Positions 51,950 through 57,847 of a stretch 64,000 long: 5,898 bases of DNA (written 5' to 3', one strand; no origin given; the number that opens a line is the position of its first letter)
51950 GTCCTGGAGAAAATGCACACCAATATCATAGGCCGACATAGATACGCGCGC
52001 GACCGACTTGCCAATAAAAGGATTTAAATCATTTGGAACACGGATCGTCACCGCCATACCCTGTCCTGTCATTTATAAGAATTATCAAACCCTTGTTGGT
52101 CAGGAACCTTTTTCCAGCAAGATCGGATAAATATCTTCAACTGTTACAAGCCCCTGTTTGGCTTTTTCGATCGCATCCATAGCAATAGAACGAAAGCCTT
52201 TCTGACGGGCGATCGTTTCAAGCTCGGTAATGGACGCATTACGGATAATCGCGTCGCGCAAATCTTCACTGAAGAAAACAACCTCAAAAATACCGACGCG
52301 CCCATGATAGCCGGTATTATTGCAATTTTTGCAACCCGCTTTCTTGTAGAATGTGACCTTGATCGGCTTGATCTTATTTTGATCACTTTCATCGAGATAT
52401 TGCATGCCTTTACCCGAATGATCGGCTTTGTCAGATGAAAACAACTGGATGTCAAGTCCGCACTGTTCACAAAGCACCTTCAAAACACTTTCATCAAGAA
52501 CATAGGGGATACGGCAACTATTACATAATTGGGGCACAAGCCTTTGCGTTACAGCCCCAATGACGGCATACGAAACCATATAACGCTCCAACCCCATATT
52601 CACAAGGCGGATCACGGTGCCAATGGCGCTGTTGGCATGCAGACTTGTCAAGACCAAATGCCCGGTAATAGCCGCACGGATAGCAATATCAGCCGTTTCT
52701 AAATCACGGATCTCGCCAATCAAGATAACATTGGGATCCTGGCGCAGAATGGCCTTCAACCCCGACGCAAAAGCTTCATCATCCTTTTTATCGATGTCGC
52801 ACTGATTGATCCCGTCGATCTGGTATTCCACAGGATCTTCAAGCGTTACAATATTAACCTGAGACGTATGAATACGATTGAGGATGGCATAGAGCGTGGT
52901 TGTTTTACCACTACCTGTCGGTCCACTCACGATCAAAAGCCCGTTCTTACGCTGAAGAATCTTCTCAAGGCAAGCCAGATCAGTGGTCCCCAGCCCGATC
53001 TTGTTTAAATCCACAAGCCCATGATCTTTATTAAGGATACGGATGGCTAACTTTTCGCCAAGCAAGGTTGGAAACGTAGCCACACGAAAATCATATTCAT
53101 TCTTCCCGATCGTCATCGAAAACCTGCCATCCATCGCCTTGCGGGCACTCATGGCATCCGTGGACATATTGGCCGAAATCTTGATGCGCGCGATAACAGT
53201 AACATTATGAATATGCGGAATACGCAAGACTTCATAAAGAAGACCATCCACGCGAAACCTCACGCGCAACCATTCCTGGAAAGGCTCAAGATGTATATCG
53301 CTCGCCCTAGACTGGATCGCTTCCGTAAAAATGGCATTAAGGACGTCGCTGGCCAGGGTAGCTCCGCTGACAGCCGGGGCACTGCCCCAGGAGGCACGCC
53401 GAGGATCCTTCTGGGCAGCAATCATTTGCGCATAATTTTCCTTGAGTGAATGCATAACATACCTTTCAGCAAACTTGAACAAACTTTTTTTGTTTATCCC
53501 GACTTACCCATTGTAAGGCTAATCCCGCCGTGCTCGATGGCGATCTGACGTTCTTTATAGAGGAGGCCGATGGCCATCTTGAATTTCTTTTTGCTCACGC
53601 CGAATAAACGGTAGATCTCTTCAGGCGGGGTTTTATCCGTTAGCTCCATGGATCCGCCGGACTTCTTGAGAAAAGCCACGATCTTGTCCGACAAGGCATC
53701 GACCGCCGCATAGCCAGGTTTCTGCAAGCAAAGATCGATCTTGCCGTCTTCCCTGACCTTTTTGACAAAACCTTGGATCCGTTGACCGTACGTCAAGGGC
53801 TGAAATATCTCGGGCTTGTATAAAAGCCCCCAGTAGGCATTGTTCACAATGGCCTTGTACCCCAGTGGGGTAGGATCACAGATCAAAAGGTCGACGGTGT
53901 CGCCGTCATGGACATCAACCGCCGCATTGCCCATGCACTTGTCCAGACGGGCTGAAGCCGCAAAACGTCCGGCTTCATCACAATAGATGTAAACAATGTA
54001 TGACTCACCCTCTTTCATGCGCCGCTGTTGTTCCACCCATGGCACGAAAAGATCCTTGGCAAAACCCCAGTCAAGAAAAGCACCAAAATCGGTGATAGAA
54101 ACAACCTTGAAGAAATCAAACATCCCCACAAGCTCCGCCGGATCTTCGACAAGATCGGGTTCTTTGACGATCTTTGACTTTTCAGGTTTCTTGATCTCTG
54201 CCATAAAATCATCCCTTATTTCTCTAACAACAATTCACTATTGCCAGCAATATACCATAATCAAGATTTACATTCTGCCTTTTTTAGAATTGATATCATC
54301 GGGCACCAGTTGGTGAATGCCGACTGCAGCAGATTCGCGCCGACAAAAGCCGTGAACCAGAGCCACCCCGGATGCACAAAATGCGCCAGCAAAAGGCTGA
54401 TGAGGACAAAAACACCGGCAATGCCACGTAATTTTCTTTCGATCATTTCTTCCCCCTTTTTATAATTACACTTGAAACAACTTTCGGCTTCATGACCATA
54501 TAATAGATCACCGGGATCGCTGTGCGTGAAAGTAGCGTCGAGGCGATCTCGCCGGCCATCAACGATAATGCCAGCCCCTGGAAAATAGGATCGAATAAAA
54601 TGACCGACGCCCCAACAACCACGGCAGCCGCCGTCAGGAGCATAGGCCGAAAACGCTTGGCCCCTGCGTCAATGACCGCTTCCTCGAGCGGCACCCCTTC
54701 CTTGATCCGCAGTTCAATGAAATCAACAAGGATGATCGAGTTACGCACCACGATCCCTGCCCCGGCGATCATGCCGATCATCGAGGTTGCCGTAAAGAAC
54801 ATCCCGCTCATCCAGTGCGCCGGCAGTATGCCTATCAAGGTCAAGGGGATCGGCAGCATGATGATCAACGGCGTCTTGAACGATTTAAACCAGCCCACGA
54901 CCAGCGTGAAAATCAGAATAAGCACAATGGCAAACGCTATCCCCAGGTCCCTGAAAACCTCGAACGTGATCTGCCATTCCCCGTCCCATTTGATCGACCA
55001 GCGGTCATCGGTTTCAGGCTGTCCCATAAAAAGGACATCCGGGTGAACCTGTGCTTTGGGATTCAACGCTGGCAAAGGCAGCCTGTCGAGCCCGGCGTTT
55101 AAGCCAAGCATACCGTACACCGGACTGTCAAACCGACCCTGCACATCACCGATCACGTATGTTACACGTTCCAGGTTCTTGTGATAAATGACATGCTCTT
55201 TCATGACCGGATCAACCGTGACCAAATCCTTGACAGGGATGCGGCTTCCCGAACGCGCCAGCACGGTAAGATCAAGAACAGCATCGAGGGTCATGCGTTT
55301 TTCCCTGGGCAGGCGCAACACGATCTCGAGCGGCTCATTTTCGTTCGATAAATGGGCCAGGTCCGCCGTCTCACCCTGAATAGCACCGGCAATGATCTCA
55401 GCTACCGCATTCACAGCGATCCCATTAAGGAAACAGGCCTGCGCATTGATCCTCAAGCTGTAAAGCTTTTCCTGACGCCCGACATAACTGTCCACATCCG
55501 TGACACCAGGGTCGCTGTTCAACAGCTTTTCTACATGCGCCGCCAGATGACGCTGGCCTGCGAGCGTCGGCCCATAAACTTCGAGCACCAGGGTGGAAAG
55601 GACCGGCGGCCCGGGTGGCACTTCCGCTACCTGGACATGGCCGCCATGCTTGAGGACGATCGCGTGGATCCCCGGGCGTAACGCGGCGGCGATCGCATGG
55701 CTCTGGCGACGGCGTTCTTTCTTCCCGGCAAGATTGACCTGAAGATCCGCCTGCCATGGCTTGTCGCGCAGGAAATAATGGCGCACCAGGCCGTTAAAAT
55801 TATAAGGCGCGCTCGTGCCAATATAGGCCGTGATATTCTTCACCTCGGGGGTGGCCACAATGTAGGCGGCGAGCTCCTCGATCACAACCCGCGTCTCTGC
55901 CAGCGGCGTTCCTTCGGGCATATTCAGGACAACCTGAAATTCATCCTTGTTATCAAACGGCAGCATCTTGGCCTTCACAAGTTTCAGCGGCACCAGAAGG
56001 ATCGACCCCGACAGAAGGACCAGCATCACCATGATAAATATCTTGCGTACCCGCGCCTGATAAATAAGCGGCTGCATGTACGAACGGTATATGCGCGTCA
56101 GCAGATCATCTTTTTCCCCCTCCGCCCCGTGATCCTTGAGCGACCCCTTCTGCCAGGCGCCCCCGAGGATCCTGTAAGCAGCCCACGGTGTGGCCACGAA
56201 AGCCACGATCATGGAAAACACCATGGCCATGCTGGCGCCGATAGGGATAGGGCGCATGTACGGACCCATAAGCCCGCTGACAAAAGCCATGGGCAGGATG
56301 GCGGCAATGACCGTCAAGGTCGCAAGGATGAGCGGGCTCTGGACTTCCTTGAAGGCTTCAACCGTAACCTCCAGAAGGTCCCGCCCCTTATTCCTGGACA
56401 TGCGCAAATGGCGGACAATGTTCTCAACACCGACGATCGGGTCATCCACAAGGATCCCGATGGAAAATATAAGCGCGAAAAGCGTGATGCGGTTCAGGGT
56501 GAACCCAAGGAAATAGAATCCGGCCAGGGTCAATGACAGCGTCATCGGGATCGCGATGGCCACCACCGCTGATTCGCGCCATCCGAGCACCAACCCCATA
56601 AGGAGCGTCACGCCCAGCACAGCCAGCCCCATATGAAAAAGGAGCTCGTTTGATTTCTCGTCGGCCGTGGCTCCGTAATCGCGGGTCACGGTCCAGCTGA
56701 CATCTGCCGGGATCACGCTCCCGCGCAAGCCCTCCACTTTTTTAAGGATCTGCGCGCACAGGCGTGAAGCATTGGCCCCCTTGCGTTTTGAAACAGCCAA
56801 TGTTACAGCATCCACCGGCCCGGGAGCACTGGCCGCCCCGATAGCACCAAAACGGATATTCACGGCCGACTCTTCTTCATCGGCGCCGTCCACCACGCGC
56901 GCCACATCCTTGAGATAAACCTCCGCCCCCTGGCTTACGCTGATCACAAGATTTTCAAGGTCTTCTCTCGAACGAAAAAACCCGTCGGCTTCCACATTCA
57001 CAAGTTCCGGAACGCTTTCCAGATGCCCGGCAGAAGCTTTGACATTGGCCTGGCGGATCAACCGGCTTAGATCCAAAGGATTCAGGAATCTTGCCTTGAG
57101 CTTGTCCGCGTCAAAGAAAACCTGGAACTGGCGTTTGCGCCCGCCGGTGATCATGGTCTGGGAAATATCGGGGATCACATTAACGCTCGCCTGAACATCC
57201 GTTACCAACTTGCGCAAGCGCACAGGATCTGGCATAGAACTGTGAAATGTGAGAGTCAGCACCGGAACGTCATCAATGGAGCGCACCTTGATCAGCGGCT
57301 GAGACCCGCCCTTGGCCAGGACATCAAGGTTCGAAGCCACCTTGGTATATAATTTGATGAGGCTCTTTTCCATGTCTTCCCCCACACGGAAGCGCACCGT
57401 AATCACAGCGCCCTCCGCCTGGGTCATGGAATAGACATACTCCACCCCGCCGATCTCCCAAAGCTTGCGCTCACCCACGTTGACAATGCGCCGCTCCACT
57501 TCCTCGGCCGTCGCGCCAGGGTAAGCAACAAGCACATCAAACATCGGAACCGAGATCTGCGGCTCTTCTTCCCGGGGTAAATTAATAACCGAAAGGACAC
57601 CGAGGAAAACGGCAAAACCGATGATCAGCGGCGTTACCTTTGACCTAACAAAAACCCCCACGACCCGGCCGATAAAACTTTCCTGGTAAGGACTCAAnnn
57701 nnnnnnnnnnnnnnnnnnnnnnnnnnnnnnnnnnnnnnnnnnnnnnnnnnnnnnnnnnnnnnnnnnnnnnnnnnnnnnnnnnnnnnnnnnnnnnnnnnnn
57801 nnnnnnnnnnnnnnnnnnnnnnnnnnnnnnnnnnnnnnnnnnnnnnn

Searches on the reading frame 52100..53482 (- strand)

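Call 81: search_protein_families(library=pfam, proteins=[window:52100-53482:-], max_evalue=0.00001)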
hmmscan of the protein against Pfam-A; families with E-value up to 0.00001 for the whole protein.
window:52100-53482:- (460 aa): 1 family
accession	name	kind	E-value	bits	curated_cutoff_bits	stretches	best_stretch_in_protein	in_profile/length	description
PF00437.27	T2SSE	-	8.4e-118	393.7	24.9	1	46-451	10-368/370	Type II/IV secretion system protein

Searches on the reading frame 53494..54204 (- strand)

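Call 81: search_protein_families(library=pfam, proteins=[window:53494-54204:-], max_evalue=0.00001)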
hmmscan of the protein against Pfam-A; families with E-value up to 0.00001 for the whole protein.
window:53494-54204:- (236 aa): 2 families
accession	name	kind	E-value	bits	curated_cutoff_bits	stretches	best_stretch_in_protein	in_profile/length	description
PF17783.7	CvfB_WH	-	4.2e-23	81.3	22.9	1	173-230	1-58/58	CvfB-like winged helix domain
PF13509.12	S1_2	-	2.1e-08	34.6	21.8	1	27-84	2-59/61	S1 domain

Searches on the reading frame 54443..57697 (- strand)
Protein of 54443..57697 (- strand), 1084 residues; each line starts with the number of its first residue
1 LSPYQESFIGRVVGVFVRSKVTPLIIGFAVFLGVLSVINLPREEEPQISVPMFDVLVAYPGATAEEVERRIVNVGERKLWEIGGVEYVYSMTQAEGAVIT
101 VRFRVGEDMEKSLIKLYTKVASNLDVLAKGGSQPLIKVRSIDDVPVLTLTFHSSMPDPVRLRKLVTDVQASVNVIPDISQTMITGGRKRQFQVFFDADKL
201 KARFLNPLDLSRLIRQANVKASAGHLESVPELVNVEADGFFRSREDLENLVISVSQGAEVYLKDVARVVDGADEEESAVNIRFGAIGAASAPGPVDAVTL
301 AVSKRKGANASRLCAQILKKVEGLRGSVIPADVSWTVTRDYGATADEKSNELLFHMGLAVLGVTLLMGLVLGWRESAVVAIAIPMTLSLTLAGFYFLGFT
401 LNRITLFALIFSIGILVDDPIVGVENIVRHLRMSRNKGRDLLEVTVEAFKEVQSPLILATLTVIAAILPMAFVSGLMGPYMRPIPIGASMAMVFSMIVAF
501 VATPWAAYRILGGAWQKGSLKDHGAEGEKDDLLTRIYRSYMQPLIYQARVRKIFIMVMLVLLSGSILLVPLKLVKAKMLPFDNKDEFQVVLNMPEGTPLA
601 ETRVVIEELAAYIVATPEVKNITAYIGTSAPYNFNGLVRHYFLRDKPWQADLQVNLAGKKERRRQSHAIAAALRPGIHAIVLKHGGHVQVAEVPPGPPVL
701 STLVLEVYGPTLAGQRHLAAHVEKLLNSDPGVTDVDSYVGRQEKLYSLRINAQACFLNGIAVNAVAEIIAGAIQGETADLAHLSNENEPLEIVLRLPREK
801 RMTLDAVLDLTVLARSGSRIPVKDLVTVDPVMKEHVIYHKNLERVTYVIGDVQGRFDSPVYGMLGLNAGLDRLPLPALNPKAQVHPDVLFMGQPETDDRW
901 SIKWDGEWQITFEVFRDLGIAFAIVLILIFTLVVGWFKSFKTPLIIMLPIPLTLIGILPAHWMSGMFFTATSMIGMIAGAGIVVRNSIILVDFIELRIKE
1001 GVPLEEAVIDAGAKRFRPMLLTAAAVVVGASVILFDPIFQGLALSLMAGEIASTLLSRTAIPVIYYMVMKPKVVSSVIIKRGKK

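Call 81: search_protein_families(library=pfam, proteins=[window:54443-57697:-], max_evalue=0.00001)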
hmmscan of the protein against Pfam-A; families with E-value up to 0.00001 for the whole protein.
window:54443-57697:- (1084 aa): 1 family
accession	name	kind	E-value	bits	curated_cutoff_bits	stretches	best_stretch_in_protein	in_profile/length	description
PF00873.25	ACR_tran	-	2.6e-142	476.1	28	2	15-855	4-823/1021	AcrB/AcrD/AcrF family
